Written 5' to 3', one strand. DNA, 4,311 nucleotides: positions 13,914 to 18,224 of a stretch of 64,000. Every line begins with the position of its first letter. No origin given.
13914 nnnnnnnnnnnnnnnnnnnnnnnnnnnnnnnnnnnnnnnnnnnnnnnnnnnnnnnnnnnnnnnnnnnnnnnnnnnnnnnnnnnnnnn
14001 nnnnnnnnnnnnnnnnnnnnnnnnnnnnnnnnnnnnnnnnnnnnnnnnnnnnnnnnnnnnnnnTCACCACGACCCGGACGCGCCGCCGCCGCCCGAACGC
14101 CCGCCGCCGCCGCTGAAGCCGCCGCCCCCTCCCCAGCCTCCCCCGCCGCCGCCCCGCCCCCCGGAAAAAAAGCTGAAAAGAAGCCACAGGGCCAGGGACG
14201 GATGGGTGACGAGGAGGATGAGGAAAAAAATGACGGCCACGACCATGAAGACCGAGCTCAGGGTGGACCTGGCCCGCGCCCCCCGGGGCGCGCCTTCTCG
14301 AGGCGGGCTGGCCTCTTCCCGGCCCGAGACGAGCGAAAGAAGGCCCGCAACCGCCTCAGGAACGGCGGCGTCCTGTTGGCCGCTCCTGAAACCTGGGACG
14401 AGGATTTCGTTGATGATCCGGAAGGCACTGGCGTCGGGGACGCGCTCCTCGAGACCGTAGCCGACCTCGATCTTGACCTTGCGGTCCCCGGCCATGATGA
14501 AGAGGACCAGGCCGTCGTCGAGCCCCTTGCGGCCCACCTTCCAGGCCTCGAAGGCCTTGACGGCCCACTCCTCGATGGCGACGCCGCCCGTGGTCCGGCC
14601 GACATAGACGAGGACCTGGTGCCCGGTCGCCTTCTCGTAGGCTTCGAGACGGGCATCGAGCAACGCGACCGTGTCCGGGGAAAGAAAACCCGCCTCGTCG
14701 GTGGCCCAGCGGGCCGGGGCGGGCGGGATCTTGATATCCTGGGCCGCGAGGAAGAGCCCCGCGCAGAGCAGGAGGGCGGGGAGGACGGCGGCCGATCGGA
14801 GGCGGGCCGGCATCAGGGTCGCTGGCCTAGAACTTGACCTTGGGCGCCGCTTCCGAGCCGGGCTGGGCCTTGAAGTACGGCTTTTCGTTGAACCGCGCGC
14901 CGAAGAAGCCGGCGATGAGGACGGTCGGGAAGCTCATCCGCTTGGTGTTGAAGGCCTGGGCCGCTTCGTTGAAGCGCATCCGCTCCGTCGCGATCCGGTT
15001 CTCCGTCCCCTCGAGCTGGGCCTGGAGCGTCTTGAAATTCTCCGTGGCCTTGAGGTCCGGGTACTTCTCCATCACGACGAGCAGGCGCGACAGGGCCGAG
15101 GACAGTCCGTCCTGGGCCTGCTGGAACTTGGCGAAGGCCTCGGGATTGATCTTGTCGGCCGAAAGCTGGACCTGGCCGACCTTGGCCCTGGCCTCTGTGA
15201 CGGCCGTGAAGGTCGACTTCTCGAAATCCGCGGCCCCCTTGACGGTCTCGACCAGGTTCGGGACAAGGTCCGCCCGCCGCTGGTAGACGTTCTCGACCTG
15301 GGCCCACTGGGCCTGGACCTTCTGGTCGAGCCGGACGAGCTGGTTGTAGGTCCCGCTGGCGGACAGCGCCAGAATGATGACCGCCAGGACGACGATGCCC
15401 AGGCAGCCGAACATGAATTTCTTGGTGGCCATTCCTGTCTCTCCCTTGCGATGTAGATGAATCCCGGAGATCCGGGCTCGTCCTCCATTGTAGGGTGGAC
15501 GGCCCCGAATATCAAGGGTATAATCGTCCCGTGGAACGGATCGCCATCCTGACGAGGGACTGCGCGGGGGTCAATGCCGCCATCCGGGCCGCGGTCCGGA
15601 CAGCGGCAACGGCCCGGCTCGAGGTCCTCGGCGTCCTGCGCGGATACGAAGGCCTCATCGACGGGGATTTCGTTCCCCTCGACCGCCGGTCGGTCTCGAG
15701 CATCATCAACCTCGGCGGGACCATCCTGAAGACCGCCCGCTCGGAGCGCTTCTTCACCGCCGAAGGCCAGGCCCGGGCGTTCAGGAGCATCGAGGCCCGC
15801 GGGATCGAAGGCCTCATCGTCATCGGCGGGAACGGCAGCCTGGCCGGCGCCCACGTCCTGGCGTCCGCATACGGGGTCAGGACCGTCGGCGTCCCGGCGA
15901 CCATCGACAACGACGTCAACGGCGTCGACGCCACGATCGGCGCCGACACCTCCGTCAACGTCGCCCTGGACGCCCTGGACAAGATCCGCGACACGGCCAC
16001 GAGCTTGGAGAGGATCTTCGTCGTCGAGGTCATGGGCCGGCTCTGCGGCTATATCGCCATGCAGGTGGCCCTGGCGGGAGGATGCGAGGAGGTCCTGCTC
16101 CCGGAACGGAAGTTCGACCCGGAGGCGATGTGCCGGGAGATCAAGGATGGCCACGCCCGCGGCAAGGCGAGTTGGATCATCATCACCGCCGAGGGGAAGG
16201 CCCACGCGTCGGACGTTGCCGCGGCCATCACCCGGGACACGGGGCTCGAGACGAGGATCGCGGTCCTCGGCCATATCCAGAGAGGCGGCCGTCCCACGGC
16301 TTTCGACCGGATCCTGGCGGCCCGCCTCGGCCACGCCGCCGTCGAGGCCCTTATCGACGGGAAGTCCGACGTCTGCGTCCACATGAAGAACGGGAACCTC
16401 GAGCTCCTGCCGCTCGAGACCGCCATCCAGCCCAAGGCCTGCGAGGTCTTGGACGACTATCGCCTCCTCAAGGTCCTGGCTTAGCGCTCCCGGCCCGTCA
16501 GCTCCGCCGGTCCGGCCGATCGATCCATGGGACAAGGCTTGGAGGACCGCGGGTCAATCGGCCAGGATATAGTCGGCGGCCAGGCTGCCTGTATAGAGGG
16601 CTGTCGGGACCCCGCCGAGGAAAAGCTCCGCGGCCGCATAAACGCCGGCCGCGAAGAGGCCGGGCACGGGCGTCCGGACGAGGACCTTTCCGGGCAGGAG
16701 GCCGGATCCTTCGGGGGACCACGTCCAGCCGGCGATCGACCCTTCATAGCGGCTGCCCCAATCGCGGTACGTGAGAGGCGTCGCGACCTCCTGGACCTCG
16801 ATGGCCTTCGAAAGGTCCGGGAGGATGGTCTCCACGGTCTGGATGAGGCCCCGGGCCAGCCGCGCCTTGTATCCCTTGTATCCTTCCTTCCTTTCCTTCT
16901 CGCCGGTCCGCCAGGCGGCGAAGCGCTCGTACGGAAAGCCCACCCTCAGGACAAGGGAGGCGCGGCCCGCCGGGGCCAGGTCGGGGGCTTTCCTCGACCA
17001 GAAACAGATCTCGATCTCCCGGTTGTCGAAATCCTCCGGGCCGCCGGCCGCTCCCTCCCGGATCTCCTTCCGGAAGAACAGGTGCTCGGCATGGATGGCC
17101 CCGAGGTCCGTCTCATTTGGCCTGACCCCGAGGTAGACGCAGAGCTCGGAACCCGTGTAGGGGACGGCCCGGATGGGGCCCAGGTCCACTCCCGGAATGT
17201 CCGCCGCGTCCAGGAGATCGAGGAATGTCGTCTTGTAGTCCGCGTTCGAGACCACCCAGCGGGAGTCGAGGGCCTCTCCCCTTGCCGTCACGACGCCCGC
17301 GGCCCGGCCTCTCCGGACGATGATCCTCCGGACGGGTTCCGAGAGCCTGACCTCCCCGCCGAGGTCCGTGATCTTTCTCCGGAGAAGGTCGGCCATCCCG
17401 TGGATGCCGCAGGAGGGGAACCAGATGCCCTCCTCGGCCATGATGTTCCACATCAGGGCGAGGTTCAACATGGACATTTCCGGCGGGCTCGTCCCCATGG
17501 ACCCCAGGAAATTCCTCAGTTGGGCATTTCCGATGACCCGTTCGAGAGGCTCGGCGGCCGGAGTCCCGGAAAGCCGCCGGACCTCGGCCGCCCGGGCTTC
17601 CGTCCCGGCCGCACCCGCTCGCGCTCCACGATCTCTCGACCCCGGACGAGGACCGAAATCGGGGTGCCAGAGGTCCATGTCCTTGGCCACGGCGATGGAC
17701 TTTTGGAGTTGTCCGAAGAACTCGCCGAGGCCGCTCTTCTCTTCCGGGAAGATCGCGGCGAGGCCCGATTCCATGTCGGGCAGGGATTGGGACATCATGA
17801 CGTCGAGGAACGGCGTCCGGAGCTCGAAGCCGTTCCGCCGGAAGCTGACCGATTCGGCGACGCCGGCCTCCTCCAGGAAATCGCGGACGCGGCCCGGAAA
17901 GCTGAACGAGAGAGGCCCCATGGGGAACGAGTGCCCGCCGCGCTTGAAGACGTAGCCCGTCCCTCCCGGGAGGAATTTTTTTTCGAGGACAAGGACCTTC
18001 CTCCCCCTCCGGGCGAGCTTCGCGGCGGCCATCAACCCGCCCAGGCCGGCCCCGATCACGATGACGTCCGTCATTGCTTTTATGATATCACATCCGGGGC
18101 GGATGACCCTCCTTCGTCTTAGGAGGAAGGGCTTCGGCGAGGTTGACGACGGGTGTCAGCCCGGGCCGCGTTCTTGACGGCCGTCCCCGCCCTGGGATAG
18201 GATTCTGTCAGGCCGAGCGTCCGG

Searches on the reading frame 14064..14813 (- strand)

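Call 50: search_protein_families(library=pfam, proteins=[window:14064-14813:-], max_evalue=0.0001)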
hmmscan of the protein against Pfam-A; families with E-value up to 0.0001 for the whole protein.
window:14064-14813:- (249 aa): 1 family
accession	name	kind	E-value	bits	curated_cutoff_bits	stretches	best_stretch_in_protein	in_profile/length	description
PF04536.20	TPM_phosphatase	-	3.8e-31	108.1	22.1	1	38-158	2-122/125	TPM domain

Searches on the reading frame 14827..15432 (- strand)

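Call 50: search_protein_families(library=pfam, proteins=[window:14827-15432:-], max_evalue=0.0001)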
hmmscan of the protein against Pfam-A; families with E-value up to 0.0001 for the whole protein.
window:14827-15432:- (201 aa): 1 family
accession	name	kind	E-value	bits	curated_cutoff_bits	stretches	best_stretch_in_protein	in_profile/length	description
PF04011.17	LemA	-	1e-55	188.1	26.2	1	42-201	1-149/149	LemA family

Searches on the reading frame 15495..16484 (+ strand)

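Call 23: search_protein_families(library=pfam, proteins=[window:15495-16484:+], max_evalue=0.00001)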
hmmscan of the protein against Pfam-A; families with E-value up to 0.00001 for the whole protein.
window:15495-16484:+ (329 aa): 1 family
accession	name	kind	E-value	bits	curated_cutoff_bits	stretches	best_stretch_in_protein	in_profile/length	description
PF00365.25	PFK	-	4.8e-97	325.1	30.9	1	16-286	2-277/277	Phosphofructokinase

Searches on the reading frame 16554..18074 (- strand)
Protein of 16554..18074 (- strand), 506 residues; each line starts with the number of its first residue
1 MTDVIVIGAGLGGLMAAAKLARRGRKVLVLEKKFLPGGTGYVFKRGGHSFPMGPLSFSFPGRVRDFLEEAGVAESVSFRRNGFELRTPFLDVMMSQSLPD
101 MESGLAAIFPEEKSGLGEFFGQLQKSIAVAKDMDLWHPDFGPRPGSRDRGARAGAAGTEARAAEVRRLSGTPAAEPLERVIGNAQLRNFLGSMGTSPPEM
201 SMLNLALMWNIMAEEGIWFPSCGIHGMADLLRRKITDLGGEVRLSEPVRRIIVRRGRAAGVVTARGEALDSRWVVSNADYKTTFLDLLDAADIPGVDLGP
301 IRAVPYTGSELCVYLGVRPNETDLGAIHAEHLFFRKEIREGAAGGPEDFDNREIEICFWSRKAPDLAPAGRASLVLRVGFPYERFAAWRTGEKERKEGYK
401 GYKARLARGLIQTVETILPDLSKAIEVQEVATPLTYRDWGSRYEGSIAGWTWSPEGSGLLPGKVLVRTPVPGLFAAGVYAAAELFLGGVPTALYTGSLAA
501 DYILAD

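Call 22: search_protein_families(library=pfam, proteins=[window:16554-18074:-], max_evalue=0.00001)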
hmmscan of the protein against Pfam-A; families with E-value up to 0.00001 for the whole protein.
window:16554-18074:- (506 aa): 8 families
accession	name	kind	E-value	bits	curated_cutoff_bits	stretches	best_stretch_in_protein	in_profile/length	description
PF01593.30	Amino_oxidase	-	8.2e-19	68.6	19.8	1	11-504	1-443/443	Flavin containing amine oxidoreductase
PF01266.30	DAO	-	1.1e-13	51.8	27.9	1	3-39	1-38/353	FAD dependent oxidoreductase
PF13450.12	NAD_binding_8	-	1e-11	45.4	21.9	1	6-69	1-67/68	NAD(P)-binding Rossmann-like domain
PF00890.30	FAD_binding_2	-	9.2e-11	42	20.4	1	3-47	1-44/414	FAD binding domain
PF12831.13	FAD_oxidored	-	2.1e-07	31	27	1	3-39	1-37/416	FAD dependent oxidoreductase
PF03486.20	HI0933_like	-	3.8e-07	30.2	50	1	3-33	2-32/244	HI0933-like protein Rossmann domain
PF01946.23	Thi4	-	1.2e-06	28.4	26.2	1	2-51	18-65/235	Thi4 family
PF01494.25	FAD_binding_3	-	9.5e-06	25.5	22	0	2-32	2-32/349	FAD binding domain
